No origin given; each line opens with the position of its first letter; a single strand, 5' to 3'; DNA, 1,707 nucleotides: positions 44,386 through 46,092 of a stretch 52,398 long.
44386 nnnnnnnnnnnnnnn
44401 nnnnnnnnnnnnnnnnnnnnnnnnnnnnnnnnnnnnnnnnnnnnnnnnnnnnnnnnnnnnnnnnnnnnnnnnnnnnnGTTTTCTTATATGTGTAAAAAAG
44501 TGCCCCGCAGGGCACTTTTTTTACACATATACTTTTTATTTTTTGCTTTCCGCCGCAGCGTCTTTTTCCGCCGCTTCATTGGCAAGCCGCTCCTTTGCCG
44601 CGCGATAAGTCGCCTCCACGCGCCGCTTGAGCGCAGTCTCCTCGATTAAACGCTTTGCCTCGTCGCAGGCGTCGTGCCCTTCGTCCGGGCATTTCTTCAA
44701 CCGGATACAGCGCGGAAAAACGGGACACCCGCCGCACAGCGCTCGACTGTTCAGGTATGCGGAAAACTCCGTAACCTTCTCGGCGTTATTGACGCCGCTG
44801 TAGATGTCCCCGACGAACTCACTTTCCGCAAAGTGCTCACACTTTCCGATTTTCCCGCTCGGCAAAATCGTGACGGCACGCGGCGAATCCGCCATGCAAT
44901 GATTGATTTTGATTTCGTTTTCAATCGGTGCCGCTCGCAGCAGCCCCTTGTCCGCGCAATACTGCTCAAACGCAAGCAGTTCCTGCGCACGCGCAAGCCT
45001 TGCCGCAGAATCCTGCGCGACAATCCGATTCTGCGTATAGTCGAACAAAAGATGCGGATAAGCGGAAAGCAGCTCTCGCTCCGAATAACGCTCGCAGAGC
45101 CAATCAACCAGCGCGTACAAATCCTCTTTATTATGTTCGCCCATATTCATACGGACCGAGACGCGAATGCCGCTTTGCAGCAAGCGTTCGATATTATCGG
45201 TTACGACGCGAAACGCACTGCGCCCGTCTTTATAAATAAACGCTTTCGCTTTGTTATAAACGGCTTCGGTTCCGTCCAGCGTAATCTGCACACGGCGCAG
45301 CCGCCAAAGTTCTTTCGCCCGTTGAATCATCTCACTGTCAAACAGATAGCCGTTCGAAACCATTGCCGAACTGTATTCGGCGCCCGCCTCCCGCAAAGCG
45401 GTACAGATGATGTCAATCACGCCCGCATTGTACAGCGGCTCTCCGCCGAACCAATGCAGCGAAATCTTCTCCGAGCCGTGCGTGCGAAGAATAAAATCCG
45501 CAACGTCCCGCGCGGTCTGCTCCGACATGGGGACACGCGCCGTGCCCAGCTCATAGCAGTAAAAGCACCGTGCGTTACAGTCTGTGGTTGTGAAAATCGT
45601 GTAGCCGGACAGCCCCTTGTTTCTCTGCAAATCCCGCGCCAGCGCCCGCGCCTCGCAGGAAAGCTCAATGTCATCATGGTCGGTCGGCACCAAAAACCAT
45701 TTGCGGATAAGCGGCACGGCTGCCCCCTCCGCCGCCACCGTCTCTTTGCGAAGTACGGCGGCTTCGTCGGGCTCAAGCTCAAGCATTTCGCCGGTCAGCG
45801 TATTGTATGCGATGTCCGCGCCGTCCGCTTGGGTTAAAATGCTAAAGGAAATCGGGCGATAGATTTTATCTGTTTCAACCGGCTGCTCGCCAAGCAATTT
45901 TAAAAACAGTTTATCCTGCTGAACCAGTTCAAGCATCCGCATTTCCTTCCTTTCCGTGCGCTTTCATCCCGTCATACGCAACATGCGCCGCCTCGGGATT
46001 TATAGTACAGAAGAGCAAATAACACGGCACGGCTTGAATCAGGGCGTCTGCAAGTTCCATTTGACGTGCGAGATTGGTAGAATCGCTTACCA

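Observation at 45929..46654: HprK-like P-loop protein coupled to an rSAM maturase: possible C-terminal Ser phosphorylation of the peptide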

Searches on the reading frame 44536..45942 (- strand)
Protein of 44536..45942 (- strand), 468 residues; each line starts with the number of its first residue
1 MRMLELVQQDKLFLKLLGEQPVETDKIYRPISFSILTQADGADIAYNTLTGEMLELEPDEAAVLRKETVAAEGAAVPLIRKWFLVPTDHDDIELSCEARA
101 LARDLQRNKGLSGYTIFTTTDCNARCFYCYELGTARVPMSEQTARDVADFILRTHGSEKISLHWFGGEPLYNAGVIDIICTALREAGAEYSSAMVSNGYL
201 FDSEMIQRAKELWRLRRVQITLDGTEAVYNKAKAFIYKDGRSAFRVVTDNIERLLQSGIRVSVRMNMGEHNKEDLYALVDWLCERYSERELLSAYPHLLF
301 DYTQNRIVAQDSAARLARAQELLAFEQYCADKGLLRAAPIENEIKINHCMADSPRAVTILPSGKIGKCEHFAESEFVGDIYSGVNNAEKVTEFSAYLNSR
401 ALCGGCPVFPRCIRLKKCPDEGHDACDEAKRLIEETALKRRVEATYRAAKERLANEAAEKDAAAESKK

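Call 3: search_protein_families(library=pfam, proteins=[window:44536-45942:-], max_evalue=1)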
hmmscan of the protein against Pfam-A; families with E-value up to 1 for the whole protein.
window:44536-45942:- (468 aa): 2 families
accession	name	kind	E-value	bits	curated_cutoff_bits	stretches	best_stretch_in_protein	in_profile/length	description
PF04055.27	Radical_SAM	-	5.9e-17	62.8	29.5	1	117-282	2-166/166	Radical SAM superfamily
PF13353.11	Fer4_12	-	1.9e-08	35.2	22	1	119-225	12-116/137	4Fe-4S single cluster domain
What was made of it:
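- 44536..45942 (-): Radical SAM/SPASM peptide maturase, 468 aa. The CxxxCxxC motif lies at 45556..45579, and the N-terminal ~110 aa is presumed to be an RRE. Pfam Radical_SAM 5.9e-17 (call 3).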

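Call 4: search_protein_families(library=ncbifam, proteins=[window:44536-45942:-], max_evalue=1)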
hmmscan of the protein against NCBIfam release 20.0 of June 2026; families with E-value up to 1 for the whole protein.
window:44536-45942:- (468 aa): 64 families (the best 25 are shown)
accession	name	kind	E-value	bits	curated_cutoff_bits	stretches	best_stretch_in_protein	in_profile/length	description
TIGR04463.1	rSAM_vs_C_rich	equivalog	5.8e-40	137.4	525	1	37-413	6-391/438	TIGR04463 family radical SAM/SPASM RiPP maturase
TIGR04334.1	rSAM_Clo7bot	equivalog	1.3e-30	106.5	600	1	35-446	8-433/440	radical SAM/SPASM domain Clo7bot peptide maturase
NF038107.1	rSAM_NF038107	equivalog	7.6e-28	97.5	600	1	36-284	10-265/444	Cys-every-fifth radical SAM/SPASM peptide maturase CefB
NF047865.1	rSAM_PapB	equivalog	2.3e-27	96.1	340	1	111-413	2-313/330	PapB family radical SAM/SPASM ranthipeptide maturase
TIGR04280.1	geopep_mat_rSAM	hypoth_equivalog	6.8e-27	94.5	400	1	38-412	14-388/428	geopeptide radical SAM maturase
NF052473.1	rSAM_FlmE_OhkG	exception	4.3e-25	88.4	500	1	47-419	32-429/481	FlmE/OhkG family radical SAM/SPASM peptide maturase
TIGR04064.1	rSAM_nif11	equivalog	2e-19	69.7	518.7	1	96-265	62-235/459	nif11-like peptide radical SAM maturase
TIGR04115.1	rSAM_Cxxx_rpt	equivalog_domain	2.1e-16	60.4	350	1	115-275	5-176/359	radical SAM peptide maturase, CXXX-repeat target family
TIGR03906.1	quino_hemo_SAM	equivalog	2e-15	56.4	453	1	115-257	97-244/467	quinohemoprotein amine dehydrogenase maturation protein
TIGR04051.1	rSAM_NirJ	equivalog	1.2e-13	50.8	515.45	1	121-327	11-205/354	heme d1 biosynthesis radical SAM protein NirJ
TIGR04546.1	rSAM_ahbC_deAc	equivalog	1.3e-12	47.3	650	1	118-318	45-233/390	12,18-didecarboxysiroheme deacetylase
TIGR04068.1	rSAM_ocin_clost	equivalog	1.8e-12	46.9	500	1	108-256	80-234/462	Cys-rich peptide radical SAM maturase CcpM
TIGR03974.1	rSAM_six_Cys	equivalog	2.2e-12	46.6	425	1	117-257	102-247/451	thioether cross-link-forming SCIFF peptide maturase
NF041298.1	rSAM_mat_DynA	equivalog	4.7e-12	45.6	450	1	119-285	8-177/356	dynobactin maturation radical SAM/SPASM protein DynA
TIGR03978.1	rSAM_paired_1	equivalog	5.8e-12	45.1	370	1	47-259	17-233/466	His-Xaa-Ser system radical SAM maturase HxsB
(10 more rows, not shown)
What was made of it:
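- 44536..45942 (-): NCBIfam best hits TIGR04463, Clo7bot, CefB and PapB, all below their cutoffs (call 4).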

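Call 51: search_solved_structures(query=window:44536-45942:-, max_evalue=0.001, show_alignments=1)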
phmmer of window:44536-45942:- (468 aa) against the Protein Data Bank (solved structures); distinct sequences matched with E-value up to 0.001: 1.
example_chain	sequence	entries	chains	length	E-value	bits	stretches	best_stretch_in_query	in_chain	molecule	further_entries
5wgg_A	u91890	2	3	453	2e-09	39.8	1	107-241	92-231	Radical SAM domain protein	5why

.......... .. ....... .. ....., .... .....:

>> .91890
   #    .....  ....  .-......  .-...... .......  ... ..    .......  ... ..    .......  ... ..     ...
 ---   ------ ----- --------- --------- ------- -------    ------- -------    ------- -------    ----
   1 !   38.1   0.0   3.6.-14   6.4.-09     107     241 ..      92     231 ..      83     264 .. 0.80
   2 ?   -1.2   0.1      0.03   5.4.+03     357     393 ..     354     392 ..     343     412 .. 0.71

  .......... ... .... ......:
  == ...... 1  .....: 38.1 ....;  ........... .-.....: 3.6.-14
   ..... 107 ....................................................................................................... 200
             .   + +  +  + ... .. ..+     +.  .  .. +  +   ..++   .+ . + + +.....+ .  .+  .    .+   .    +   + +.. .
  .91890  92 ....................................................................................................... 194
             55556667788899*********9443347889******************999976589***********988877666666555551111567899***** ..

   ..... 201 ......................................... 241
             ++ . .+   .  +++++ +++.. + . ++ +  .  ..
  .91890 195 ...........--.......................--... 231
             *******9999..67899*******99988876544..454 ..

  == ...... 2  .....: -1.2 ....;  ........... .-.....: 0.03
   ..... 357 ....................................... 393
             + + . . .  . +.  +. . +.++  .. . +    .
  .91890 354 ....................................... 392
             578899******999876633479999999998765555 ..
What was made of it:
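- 44536..45942 (-): The closest solved structure is CteB, 5wgg, E=2e-9 (call 51).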

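Call 68: list_cluster_members(proteins=[P0001, P0278, window:44536-45942:-])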
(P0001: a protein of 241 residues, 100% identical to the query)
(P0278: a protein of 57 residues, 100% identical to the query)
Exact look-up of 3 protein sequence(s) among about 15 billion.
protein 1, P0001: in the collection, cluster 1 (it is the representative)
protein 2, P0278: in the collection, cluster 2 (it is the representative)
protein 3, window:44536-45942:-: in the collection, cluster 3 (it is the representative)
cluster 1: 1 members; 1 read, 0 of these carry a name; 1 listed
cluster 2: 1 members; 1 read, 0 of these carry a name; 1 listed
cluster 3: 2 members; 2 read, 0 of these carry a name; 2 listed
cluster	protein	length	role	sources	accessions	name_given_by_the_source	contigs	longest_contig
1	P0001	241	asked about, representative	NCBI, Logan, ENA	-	-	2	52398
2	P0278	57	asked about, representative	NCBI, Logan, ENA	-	-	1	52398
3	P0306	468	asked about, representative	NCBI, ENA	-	-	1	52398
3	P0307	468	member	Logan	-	-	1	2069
